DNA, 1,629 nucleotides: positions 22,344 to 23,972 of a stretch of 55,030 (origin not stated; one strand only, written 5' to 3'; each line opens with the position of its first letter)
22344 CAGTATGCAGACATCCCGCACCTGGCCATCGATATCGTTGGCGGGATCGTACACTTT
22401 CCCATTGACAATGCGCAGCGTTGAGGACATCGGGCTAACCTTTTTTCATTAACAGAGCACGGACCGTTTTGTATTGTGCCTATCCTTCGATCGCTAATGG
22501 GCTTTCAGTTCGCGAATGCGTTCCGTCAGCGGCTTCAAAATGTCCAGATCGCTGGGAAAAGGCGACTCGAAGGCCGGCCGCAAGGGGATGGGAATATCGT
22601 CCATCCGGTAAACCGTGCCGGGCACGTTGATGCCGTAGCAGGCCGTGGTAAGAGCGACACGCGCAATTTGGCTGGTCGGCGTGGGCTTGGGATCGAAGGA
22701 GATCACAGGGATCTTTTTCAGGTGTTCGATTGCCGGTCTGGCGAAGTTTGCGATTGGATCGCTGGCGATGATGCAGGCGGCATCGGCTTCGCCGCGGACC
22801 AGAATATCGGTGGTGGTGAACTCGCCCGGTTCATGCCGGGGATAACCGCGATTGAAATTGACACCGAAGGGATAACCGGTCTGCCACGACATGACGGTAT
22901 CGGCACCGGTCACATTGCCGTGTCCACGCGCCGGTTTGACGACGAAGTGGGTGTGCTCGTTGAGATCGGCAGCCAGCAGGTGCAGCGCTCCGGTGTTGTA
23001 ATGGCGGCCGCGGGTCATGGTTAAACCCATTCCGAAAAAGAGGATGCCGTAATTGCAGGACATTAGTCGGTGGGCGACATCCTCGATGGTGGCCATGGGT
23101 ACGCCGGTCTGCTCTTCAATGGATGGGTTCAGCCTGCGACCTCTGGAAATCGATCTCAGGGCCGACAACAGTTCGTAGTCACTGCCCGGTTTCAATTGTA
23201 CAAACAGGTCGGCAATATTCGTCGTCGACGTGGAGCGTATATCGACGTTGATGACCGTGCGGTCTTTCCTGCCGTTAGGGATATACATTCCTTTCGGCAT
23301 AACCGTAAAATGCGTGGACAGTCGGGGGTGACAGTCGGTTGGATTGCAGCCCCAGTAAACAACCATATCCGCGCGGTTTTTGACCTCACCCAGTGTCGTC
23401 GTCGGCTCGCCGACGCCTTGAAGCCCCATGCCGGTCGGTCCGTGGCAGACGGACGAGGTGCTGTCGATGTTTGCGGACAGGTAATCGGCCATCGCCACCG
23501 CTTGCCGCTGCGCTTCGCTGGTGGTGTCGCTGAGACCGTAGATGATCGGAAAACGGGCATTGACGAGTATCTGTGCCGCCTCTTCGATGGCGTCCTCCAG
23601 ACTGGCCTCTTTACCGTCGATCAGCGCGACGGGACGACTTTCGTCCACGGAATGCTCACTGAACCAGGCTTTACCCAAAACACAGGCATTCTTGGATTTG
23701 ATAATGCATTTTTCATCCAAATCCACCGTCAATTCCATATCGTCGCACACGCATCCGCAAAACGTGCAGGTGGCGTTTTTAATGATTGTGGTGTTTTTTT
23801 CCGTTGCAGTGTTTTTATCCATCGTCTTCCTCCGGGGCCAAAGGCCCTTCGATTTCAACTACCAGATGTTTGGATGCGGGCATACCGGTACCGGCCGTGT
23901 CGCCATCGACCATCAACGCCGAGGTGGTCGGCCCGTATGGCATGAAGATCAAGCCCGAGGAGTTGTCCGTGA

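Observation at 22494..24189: The B subunit keeps redox-cofactor motifs and comes with an FwdD subunit, unlike the hydrolytic Fhc complex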

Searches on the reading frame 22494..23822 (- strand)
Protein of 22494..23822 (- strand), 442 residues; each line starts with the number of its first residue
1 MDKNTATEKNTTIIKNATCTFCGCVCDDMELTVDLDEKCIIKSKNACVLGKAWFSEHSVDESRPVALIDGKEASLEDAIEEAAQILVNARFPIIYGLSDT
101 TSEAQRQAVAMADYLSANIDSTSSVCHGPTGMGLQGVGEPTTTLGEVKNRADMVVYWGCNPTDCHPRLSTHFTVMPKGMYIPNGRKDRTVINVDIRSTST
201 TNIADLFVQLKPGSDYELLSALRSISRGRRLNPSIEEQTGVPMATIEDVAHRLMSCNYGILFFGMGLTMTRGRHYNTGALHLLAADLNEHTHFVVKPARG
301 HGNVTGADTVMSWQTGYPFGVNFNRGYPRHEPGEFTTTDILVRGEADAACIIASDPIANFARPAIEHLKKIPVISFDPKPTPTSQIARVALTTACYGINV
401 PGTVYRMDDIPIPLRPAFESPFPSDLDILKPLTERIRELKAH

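Call 8: search_solved_structures(query=window:22497-23822:-, show_alignments=3, max_evalue=0.001)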
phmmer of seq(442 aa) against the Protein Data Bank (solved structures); distinct sequences matched with E-value up to 0.001: 17.
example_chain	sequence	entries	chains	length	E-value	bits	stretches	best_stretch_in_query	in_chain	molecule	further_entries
9sfi_Q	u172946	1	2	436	1.2e-113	383.3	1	12-440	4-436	Molybdopterin oxidoreductase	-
5t5i_B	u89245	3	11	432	1.8e-110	372.8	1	13-441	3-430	Tungsten formylmethanofuran dehydrogenase subunit B | Tungsten formylmethanofuran dehydrogenase subunit fwdB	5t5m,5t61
8rja_B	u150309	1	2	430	4e-109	368.4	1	14-441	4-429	Formylmethanofuran dehydrogenase subunit B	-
9sw6_J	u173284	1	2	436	4e-109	368.4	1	12-440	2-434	formylmethanofuran dehydrogenase subunit B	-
7bkb_H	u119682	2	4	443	1.2e-94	320.8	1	13-441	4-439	Formylmethanofuran dehydrogenase, subunit B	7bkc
6s6y_B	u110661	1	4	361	7e-17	64.5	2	244-406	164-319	Tungsten-containing formylmethanofuran dehydrogenase, subunit B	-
7bkb_D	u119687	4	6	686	2.4e-14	56.1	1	17-313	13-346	Formate dehydrogenase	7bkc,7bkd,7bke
1aa6_A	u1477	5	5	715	5.7e-13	51.6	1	107-224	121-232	FORMATE DEHYDROGENASE H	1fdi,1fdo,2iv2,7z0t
7qv7_S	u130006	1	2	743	9.1e-10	41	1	110-310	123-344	Hydrogen dependent carbon dioxide reductase subunit FdhF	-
8rqz_C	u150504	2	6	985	6.8e-09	38.2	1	17-223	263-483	Probable oxidoreductase YjgC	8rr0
9gzq_A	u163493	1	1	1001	7.1e-09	38.1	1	17-223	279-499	Probable oxidoreductase YjgC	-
9wxb_B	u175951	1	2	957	7.1e-08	34.8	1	107-224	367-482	Formate dehydrogenase alpha subunit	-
6tg9_A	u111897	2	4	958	2.1e-07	33.2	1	107-223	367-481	Formate dehydrogenase subunit alpha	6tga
9vap_A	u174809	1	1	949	2.2e-06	29.9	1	114-219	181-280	Formate dehydrogenase molybdopterin-binding subunit FdhA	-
9t1s_L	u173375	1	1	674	2.4e-05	26.5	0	110-225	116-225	formate dehydrogenase (coenzyme F420)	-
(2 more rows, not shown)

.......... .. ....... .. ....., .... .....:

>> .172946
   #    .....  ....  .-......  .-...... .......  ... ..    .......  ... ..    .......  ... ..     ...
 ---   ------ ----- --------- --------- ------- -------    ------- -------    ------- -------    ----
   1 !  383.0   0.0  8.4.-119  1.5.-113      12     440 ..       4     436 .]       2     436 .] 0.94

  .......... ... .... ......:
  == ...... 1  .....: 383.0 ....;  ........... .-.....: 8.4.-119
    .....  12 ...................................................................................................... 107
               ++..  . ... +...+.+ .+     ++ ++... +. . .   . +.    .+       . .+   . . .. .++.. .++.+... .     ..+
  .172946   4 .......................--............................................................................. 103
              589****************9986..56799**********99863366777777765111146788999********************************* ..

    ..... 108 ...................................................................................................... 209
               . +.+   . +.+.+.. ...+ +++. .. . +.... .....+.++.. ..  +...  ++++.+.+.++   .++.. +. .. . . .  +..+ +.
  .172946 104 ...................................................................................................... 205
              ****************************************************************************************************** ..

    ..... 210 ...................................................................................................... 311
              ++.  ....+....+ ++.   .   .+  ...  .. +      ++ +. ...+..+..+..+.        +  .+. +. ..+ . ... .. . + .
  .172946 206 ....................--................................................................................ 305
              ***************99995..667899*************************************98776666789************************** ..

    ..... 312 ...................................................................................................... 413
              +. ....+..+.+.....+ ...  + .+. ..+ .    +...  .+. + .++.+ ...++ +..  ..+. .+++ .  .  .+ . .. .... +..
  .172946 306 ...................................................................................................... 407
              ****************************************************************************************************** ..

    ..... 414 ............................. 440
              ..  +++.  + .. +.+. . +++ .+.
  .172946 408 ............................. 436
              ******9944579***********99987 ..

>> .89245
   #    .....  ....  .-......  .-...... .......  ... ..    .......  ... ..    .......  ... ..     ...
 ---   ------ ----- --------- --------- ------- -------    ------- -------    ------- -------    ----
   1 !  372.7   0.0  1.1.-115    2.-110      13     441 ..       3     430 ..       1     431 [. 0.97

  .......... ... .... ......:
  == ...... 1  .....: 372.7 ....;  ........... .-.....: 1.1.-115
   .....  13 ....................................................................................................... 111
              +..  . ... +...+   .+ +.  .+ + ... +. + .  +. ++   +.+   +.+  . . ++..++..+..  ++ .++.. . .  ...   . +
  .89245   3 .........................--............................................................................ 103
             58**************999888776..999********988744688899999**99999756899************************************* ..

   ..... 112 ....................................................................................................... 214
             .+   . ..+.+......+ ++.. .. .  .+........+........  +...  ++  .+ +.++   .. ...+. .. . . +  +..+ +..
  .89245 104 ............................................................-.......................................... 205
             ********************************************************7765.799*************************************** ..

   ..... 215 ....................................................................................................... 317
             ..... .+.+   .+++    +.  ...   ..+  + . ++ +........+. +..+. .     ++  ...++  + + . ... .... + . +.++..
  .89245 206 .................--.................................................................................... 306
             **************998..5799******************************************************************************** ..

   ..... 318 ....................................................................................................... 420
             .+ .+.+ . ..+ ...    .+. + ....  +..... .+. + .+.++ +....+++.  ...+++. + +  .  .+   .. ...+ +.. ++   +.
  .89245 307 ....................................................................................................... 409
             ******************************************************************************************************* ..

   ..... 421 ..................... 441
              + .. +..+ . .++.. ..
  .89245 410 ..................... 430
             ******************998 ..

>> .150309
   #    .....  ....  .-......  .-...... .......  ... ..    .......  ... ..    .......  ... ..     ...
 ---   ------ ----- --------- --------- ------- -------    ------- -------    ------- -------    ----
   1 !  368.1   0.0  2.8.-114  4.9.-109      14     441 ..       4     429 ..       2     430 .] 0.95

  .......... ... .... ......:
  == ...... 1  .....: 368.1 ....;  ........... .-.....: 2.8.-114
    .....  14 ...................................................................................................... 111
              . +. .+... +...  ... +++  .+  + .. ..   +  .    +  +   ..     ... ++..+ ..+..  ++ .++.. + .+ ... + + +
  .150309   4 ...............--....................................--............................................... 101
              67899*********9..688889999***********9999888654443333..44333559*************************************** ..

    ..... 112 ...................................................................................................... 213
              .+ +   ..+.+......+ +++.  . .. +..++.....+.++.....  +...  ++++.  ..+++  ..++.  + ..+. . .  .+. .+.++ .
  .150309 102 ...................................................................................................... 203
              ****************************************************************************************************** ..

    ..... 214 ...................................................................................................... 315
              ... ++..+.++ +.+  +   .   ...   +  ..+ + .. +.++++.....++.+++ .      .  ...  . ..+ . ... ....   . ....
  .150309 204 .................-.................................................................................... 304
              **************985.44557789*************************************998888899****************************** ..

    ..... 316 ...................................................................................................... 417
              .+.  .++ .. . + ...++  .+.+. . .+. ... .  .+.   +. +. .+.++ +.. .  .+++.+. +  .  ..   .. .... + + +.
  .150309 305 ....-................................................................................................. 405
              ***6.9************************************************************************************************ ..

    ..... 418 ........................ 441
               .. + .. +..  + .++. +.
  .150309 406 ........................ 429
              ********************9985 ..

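Call 11: search_protein_families(library=ncbifam, proteins=[window:22494-23822:-], max_evalue=0.00001)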
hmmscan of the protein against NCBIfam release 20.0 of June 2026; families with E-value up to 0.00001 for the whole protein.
window:22494-23822:- (442 aa): 8 families
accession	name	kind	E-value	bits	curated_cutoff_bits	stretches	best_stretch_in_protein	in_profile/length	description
TIGR03129.1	one_C_dehyd_B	equivalog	4.3e-154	513.1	327.8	1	16-436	1-421/421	formylmethanofuran dehydrogenase subunit B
TIGR01591.1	Fdh-alpha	equivalog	2.4e-22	78.8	666.25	1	111-223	114-220/672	formate dehydrogenase subunit alpha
TIGR01701.1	Fdhalpha-like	subfamily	2e-15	56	582.15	1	100-222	145-280/744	FdhF/YdeP family oxidoreductase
NF041323.1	Nitr_red_NasA_Halo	equivalog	2.3e-09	36.3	1000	0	140-222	143-217/673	assimilatory nitrate reductase NasA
NF047855.1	AssmNtatRedNasC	equivalog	1e-08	33.9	1100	1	141-224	172-246/708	assimilatory nitrate reductase catalytic subunit NasC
NF007406.0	PRK09939.1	equivalog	1e-08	33.8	1473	1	109-175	165-233/759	acid resistance putative oxidoreductase YdeP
NF041513.1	formate_DH_Act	exception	2.6e-07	28.8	1400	1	119-222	179-276/1067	formate dehydrogenase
TIGR01553.1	formate-DH-alph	equivalog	8.6e-07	27.1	814.2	1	119-222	188-285/1009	formate dehydrogenase-N subunit alpha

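Call 12: search_protein_families(library=pfam, proteins=[window:22494-23822:-], max_evalue=0.001)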
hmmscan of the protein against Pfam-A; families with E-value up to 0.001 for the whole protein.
window:22494-23822:- (442 aa): 0 families

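Call 17: find_homologous_proteins(query=window:22494-23822:-, max_evalue=1e-20)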
Query window:22494-23822:- (442 aa): 4812 proteins with E <= 1e-20 among 8000 candidates; the best 120 are listed.
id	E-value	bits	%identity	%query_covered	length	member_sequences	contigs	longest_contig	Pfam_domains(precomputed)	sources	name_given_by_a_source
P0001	0.0e+0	1025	100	100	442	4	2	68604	-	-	-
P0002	7.1e-261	883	83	100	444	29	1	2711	-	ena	-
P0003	3.3e-217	739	71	98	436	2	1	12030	-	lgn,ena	-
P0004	4.3e-217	739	71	98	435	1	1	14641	-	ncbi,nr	ncbi:MAG: formylmethanofuran dehydrogenase subunit B [Gammaproteobacteria bacterium]|nr:MAG: formylm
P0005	7.2e-217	738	70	98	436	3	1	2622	-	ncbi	-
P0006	7.2e-216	735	70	98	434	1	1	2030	-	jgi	jgi:formylmethanofuran dehydrogenase subunit B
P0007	8.0e-215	732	70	98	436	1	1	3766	-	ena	-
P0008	6.0e-213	725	70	98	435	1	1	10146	-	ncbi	-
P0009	9.0e-213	725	70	97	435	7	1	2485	-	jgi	jgi:formylmethanofuran dehydrogenase subunit B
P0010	9.1e-212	722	70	97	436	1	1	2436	-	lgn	-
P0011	5.1e-211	719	69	97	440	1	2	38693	-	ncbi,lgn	-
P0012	1.0e-210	718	69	98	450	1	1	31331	-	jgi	jgi:formylmethanofuran dehydrogenase subunit B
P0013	4.8e-210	716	69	98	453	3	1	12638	-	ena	-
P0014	1.2e-209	715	69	97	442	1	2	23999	-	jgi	jgi:formylmethanofuran dehydrogenase subunit B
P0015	1.2e-209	715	69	97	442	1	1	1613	-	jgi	jgi:formylmethanofuran dehydrogenase subunit B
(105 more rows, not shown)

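Call 26: find_encoding_contigs(protein=P0001, flank=10000, max_places=4)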
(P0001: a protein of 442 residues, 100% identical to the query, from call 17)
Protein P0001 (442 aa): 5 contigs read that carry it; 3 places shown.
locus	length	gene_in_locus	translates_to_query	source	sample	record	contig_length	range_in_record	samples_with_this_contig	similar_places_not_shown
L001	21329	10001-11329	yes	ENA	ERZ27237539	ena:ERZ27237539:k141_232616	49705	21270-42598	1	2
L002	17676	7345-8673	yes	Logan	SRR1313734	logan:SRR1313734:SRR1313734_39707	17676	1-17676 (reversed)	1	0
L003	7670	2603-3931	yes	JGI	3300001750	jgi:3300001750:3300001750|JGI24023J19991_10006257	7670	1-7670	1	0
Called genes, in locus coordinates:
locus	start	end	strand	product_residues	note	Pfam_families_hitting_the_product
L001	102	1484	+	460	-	PF12501:DUF3708, PF00528:BPD_transp_1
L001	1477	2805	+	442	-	PF11812:DUF3333, PF00528:BPD_transp_1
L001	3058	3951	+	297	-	PF02463:SMC_N (faint), PF00005:ABC_tran, PF13304:AAA_21 (faint)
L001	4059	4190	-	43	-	-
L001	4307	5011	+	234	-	PF01895:PhoU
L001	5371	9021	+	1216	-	PF27156:RP005_N (weak), PF07992:Pyr_redox_2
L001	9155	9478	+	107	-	PF12797:Fer4_2 (faint), PF13237:Fer4_10 (faint), PF12838:Fer4_7 (weak), PF13484:Fer4_16 (faint), PF00037:Fer4, PF12837:Fer4_6 (weak), PF11953:DUF3470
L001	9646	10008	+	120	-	PF01568:Molydop_binding (weak)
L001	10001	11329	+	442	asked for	-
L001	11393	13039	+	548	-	PF01979:Amidohydro_1 (weak), PF07969:Amidohydro_3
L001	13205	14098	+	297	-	PF01913:FTR, PF02741:FTR_C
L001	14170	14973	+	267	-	PF01493:GXGXG (weak)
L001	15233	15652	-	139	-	PF07007:LprI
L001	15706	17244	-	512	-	PF00350:Dynamin_N (faint), PF01926:MMR_HSR1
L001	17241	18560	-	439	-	PF01926:MMR_HSR1, PF05128:DUF697 (faint)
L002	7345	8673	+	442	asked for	-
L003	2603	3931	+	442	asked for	-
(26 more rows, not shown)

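Call 32: find_related_loci(query=A1, collection=genome_contigs, flank=6000)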
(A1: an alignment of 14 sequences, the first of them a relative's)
Query A1 (442 aa) in genome_contigs; peptide patterns used: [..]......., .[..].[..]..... (x = any residue, [..] = any of these).
599 stretches matched a pattern (row limit reached: there are more); 583 encode a relative of the query (tblastn E <= 1e-3); the best 80 are kept; 80 distinct loci.
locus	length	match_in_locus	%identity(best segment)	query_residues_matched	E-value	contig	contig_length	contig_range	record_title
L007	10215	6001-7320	86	1-440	0e+0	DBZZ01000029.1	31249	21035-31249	MAG TPA_asm: Methylococcaceae bacterium UBA1147 UBA1147_contig_31208, whole genome shotgun sequence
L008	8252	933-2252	84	1-440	0e+0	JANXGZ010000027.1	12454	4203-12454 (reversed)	MAG: Methylococcales bacterium isolate Bin06_002 c_000000504523, whole genome shotgun sequence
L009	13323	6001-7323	84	1-441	0e+0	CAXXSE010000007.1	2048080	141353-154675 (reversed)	MAG: Methylococcales bacterium isolate 6b98c4a4-d9d8-4516-b822-97e2a8b70ebf genome assembly, contig: contig_7, whole gen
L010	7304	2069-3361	70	10-441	0e+0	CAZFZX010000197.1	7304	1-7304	MAG TPA_asm: uncultured Enterobacteriaceae bacterium isolate SRP308112_co1_420 genome assembly, contig: NODE_20040_lengt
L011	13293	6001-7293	67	10-441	0e+0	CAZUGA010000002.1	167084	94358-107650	MAG TPA_asm: uncultured Methylococcaceae bacterium isolate binchicken_co46_509 genome assembly, contig: NODE_89_length_1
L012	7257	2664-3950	69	10-439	0e+0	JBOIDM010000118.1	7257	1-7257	MAG: Gammaproteobacteria bacterium isolate SC-S_metawrap_bin.27 k127_5247663, whole genome shotgun sequence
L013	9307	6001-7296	66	9-441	0e+0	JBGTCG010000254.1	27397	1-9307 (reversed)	MAG: Methylococcales bacterium isolate JTS-RE114 k141_3016507, whole genome shotgun sequence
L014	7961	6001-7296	66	9-441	0e+0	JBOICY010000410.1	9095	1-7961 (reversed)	MAG: Methylococcales bacterium isolate H1-B1_metabat2.bin.32 k127_1041372, whole genome shotgun sequence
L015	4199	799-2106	66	4-441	0e+0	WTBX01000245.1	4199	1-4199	MAG: Methylococcaceae bacterium isolate GLR68 c_000000697300, whole genome shotgun sequence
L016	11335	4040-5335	66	10-442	0e+0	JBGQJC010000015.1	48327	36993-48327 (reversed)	MAG: Alphaproteobacteria bacterium isolate OBJ2_061818_070_32 k141_178923_length_48327_cov_16.0299, whole genome shotgun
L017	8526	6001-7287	68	10-439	0e+0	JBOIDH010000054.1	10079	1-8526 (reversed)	MAG: Gammaproteobacteria bacterium isolate SD8032_metabat2.bin.28 NODE_1653_length_10079_cov_2.821041, whole genome shot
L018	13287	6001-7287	66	10-439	0e+0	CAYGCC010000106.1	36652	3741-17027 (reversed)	MAG TPA_asm: uncultured Gemmatimonadota bacterium isolate ERP108616_co1_93 genome assembly, contig: k119_815583, whole g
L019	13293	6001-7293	67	10-441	0e+0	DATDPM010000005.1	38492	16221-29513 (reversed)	MAG TPA_asm: Alphaproteobacteria bacterium isolate SMAG_U7921 k141_15903, whole genome shotgun sequence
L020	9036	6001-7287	67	10-439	0e+0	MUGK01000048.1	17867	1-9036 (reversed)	MAG: Chromatiales bacterium USCg_Taylor scaffold_47, whole genome shotgun sequence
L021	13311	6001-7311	65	3-439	0e+0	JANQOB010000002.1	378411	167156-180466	MAG: Gammaproteobacteria bacterium isolate IP29b_bin.12 k99_2239882, whole genome shotgun sequence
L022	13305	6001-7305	66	3-439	0e+0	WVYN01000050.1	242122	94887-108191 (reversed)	MAG: Gammaproteobacteria bacterium isolate CS3-C001 C_merged_R1_(paired)_contig_80286, whole genome shotgun sequence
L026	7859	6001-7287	67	10-439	0e+0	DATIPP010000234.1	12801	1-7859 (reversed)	MAG TPA_asm: Gammaproteobacteria bacterium isolate SMAG_U15853 k141_103140, whole genome shotgun sequence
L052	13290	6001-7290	65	9-439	0e+0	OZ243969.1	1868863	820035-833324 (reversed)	MAG: Gammaproteobacteria bacterium isolate 9d7049a9-63ed-4b9d-8f30-7360124962fc genome assembly, chromosome: 1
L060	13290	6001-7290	65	9-439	0e+0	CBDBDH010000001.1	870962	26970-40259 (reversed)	MAG: Gammaproteobacteria bacterium isolate e89fa625-5021-4a9b-bfd5-acc89245cacc genome assembly, contig: contig_1, whole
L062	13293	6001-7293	65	9-439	0e+0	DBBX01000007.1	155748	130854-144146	MAG TPA_asm: Thiotrichaceae bacterium UBA973 UBA973_contig_534, whole genome shotgun sequence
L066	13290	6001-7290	65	9-439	0e+0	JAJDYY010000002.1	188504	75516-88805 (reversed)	MAG: Gammaproteobacteria bacterium isolate jk18x34bins.59 k141_54516, whole genome shotgun sequence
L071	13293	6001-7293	65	10-441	0e+0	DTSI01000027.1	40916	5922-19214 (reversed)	MAG TPA_asm: Methylococcaceae bacterium isolate UWMA-0047 NODE_154_length_40916_cov_0.403067, whole genome shotgun seque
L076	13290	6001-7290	64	9-439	0e+0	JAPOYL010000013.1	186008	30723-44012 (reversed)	MAG: Gammaproteobacteria bacterium isolate COS4_bin_31 NODE_63_length_186008_cov_9.03729, whole genome shotgun sequence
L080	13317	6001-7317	66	2-441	0e+0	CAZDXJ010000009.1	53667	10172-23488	MAG TPA_asm: uncultured Methylococcaceae bacterium isolate SRP216583_co2_184 genome assembly, contig: NODE_277_length_53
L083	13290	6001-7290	64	9-439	0e+0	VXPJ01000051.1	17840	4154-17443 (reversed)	MAG: Proteobacteria bacterium isolate SB0662_bin_53 NODE_2863_length_17840_cov_23.431375, whole genome shotgun sequence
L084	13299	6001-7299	67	6-439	0e+0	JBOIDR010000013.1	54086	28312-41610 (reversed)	MAG: Gammaproteobacteria bacterium isolate SD8036_maxbin2.bin.2 NODE_199_length_54086_cov_28.802591, whole genome shotgu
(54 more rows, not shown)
